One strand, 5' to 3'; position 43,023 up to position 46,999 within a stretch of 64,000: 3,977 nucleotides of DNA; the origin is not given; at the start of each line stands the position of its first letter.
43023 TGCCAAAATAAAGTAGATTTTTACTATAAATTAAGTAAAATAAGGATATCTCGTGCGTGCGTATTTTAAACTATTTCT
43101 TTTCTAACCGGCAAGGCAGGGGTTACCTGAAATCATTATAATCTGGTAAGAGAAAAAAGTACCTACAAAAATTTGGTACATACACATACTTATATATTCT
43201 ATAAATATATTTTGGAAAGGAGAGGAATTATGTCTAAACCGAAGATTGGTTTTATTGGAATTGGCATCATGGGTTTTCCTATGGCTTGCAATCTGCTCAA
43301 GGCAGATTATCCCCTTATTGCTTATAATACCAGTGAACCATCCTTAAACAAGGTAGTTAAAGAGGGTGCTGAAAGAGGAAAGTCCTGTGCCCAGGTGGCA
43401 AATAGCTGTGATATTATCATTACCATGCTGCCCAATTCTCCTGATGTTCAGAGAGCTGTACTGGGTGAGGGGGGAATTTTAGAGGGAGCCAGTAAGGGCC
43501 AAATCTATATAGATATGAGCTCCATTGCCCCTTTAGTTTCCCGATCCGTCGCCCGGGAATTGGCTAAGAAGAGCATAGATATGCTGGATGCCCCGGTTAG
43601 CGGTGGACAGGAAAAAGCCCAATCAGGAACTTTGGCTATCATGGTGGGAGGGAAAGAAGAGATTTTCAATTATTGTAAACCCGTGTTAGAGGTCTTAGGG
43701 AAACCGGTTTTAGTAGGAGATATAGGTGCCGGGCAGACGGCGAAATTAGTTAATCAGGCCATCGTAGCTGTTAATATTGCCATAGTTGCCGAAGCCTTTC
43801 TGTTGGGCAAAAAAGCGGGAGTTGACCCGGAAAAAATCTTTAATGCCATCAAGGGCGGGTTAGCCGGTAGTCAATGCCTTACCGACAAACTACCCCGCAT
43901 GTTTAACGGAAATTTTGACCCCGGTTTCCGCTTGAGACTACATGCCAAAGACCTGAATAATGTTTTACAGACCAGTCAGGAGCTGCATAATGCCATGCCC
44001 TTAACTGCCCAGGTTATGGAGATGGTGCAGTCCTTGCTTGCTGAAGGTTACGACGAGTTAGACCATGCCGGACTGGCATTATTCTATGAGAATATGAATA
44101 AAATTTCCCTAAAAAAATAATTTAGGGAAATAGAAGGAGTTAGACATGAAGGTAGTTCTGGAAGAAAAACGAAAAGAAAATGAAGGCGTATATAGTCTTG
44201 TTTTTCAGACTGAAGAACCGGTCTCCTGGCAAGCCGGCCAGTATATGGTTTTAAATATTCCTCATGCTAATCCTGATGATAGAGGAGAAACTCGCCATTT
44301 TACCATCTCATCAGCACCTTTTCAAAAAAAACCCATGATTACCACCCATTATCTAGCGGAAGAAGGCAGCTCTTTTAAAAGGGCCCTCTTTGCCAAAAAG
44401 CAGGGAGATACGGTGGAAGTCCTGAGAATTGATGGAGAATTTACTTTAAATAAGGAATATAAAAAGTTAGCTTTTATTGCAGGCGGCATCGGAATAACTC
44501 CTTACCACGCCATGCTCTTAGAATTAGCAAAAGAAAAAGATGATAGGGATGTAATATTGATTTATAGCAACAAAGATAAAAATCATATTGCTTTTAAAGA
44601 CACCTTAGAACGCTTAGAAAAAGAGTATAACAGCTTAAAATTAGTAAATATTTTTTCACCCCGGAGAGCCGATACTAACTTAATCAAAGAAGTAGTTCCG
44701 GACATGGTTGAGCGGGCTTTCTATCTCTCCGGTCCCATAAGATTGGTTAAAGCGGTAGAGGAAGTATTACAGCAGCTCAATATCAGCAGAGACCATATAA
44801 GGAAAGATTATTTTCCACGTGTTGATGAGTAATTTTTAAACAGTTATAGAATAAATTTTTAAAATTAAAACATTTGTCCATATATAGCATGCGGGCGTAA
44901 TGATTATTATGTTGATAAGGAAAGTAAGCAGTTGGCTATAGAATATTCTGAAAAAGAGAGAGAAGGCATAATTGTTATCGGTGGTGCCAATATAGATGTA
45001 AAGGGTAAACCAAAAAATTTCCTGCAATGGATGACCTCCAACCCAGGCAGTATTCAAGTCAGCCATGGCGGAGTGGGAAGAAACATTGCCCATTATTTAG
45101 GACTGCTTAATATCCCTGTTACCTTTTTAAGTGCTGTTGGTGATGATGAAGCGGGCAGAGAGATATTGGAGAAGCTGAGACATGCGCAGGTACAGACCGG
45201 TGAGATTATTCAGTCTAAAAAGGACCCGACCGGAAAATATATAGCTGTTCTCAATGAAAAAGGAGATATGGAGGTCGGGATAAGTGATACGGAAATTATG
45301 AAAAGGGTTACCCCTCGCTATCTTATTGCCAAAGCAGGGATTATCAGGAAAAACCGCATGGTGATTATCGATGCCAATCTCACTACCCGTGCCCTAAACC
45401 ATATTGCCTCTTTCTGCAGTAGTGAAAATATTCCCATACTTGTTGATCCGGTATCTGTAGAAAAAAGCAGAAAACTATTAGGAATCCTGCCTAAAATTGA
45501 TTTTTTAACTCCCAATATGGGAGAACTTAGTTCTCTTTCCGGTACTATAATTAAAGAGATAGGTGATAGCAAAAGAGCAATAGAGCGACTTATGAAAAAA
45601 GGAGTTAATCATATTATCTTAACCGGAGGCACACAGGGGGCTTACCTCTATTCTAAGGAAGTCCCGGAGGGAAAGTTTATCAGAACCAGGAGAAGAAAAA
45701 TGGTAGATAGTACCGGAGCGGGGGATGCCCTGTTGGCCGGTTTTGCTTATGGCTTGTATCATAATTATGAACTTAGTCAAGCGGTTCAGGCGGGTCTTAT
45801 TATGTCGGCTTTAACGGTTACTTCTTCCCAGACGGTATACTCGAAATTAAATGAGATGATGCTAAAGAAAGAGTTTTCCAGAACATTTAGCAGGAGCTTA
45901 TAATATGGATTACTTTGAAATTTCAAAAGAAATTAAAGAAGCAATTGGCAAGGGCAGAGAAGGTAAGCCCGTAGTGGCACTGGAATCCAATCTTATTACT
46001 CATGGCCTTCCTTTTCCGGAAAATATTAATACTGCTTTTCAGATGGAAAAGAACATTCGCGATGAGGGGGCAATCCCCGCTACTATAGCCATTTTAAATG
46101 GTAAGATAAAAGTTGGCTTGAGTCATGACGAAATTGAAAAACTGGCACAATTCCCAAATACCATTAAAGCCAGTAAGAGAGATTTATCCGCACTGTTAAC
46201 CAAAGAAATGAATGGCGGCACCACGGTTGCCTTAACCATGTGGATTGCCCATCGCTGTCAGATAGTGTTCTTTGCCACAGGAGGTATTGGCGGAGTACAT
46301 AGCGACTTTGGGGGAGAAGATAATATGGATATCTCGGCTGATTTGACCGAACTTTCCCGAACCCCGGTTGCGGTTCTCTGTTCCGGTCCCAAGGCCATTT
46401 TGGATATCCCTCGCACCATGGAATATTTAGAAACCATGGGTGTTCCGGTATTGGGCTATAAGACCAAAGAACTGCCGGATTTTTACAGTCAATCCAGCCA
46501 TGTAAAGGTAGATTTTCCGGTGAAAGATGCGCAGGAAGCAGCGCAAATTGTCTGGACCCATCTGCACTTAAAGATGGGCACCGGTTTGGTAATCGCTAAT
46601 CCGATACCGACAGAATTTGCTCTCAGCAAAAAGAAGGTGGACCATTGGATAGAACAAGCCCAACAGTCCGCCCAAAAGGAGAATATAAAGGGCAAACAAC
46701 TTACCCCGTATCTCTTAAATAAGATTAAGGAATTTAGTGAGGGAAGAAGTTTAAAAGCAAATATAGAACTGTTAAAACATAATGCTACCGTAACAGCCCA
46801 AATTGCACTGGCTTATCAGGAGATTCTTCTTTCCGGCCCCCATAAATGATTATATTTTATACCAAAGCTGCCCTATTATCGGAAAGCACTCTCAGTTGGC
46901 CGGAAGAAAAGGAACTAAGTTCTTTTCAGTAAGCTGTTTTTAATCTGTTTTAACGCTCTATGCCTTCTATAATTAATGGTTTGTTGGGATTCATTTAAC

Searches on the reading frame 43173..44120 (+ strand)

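Call 65: search_protein_families(library=pfam, proteins=[window:43173-44120:+], max_evalue=0.00001)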
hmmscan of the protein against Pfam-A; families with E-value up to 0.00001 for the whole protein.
window:43173-44120:+ (315 aa): 4 families
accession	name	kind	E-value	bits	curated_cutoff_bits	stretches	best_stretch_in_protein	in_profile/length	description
PF03446.21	NAD_binding_2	-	4.3e-51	173.6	21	1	24-180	1-157/161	NAD binding domain of 6-phosphogluconate dehydrogenase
PF14833.11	NAD_binding_11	-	4.1e-39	134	30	1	185-301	1-118/122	NAD-binding of NADP-dependent 3-hydroxyisobutyrate dehydrogenase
PF02826.25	2-Hacid_dh_C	-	7.4e-06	25.9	25.1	0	21-96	35-109/178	D-isomer specific 2-hydroxyacid dehydrogenase, NAD binding domain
PF03807.23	F420_oxidored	-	9.9e-06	26.5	21.6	0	24-116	1-92/94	NADP oxidoreductase coenzyme F420-dependent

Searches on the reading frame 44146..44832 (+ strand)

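Call 65: search_protein_families(library=pfam, proteins=[window:44146-44832:+], max_evalue=0.00001)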
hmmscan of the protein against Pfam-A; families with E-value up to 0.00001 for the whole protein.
window:44146-44832:+ (228 aa): 2 families
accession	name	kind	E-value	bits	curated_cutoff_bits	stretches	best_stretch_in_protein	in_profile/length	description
PF00175.26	NAD_binding_1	-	1.3e-12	48.8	22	1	110-204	1-107/109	Oxidoreductase NAD-binding domain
PF08030.17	NAD_binding_6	-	8.3e-06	26.4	22.2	0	105-167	1-71/156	Ferric reductase NAD binding domain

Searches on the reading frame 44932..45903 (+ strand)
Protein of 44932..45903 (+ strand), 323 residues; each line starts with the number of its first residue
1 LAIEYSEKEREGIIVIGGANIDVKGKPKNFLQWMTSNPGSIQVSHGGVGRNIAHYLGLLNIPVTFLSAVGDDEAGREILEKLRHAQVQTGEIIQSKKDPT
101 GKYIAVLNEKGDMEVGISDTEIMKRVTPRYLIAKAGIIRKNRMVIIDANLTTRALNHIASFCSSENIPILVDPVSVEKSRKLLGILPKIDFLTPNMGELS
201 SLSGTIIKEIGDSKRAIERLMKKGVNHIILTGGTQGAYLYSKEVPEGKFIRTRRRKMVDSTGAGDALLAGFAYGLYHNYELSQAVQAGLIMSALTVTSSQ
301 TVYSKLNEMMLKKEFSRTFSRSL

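Call 65: search_protein_families(library=pfam, proteins=[window:44932-45903:+], max_evalue=0.00001)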
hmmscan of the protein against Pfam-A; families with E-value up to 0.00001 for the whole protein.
window:44932-45903:+ (323 aa): 2 families
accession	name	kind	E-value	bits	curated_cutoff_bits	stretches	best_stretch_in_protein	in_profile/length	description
PF00294.29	PfkB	-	6.6e-54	183.7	25.8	1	13-304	4-298/302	pfkB family carbohydrate kinase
PF08543.17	Phos_pyr_kin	-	3.3e-12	46.8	27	1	154-288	74-224/246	Phosphomethylpyrimidine kinase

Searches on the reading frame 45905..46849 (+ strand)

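Call 65: search_protein_families(library=pfam, proteins=[window:45905-46849:+], max_evalue=0.00001)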
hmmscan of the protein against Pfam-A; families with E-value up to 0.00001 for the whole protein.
window:45905-46849:+ (314 aa): 1 family
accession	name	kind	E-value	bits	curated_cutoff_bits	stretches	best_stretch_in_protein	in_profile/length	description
PF04227.17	Indigoidine_A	-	3.6e-119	397.9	25.2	1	10-302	2-290/291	Indigoidine synthase A like protein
